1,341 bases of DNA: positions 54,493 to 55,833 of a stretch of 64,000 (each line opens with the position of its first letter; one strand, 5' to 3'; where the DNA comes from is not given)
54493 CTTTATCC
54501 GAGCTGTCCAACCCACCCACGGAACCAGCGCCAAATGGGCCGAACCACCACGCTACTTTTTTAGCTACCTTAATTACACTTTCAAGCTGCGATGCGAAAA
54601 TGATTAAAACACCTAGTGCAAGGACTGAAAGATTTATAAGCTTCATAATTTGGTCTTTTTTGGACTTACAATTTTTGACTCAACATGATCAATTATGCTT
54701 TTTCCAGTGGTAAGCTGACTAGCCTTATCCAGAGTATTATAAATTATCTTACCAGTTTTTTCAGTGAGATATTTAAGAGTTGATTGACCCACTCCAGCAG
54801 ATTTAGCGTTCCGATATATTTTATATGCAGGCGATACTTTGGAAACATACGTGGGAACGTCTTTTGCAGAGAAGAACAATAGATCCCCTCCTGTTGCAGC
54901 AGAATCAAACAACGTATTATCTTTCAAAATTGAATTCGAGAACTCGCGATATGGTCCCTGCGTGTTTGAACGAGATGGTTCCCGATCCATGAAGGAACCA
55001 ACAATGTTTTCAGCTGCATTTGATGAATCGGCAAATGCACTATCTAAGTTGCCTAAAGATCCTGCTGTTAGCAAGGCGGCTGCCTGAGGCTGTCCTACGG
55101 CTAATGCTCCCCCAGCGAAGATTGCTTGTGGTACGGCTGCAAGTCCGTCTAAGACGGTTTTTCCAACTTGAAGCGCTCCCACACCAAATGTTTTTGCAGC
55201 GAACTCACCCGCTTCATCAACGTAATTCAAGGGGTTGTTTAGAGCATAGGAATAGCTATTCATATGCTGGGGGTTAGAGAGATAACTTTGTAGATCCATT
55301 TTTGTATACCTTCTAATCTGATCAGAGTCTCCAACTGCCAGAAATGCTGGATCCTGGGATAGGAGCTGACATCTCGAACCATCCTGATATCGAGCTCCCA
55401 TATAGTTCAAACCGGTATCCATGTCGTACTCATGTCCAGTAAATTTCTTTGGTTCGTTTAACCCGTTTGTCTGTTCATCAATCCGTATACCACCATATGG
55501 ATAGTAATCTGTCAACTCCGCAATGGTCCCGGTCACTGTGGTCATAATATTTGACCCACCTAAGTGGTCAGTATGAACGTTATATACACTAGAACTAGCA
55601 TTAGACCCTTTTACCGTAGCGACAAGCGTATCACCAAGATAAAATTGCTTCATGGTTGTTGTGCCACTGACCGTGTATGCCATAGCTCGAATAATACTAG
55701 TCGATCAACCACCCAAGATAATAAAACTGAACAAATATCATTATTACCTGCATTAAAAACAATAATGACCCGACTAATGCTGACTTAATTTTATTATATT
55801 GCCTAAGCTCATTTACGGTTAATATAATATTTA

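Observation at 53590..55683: Orphan RHS core with a distinct Gly/Ala-rich C-terminal toxin domain and two membrane immunity candidates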

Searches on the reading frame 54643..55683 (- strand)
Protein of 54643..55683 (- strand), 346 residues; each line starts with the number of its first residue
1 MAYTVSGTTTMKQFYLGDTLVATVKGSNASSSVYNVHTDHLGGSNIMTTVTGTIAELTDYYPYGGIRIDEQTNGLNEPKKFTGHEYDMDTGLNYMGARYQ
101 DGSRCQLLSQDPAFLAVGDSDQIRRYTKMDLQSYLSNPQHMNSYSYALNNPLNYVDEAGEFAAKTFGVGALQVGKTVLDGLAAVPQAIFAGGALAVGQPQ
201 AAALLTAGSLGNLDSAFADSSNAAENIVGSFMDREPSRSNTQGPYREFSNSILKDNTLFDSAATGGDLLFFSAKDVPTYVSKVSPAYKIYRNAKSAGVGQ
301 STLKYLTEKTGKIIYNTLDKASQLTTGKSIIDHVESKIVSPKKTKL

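Call 3: search_protein_families(library=pfam, proteins=[window:54643-55683:-], max_evalue=0.01)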
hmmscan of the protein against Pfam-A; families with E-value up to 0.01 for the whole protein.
window:54643-55683:- (346 aa): 0 families

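Call 7: search_protein_families(library=ncbifam, proteins=[window:54643-55683:-], max_evalue=0.01)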
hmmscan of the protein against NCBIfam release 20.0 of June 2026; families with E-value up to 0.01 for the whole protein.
window:54643-55683:- (346 aa): 2 families
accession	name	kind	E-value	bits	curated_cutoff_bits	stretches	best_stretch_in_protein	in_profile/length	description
TIGR03696.1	Rhs_assc_core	domain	2.3e-15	56.8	32.5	1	60-159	1-75/76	RHS repeat-associated core domain-containing protein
NF041261.1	RHS_core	equivalog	2.7e-05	22.2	2000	1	33-116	1157-1240/1261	RHS element core protein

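Call 57: search_protein_families(library=padloc, proteins=[window:54643-55683:-], max_evalue=0.01)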
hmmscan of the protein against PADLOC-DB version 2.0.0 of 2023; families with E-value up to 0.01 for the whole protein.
window:54643-55683:- (346 aa): 0 families

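Call 62: search_solved_structures(query=window:54643-55683:-, max_evalue=0.01)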
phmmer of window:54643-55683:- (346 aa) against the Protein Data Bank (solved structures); distinct sequences matched with E-value up to 0.01: 4.
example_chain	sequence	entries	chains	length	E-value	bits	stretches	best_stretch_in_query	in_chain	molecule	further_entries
8h8a_A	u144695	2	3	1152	0.00062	22.8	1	30-118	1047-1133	Putative Rhs-family protein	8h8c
8h8b_A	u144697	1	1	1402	0.001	22.1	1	30-118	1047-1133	Putative Rhs-family protein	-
5kis_B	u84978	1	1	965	0.0036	20.3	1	38-115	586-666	RHS2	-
6l7i_G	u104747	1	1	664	0.0079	19.2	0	39-115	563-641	TccC2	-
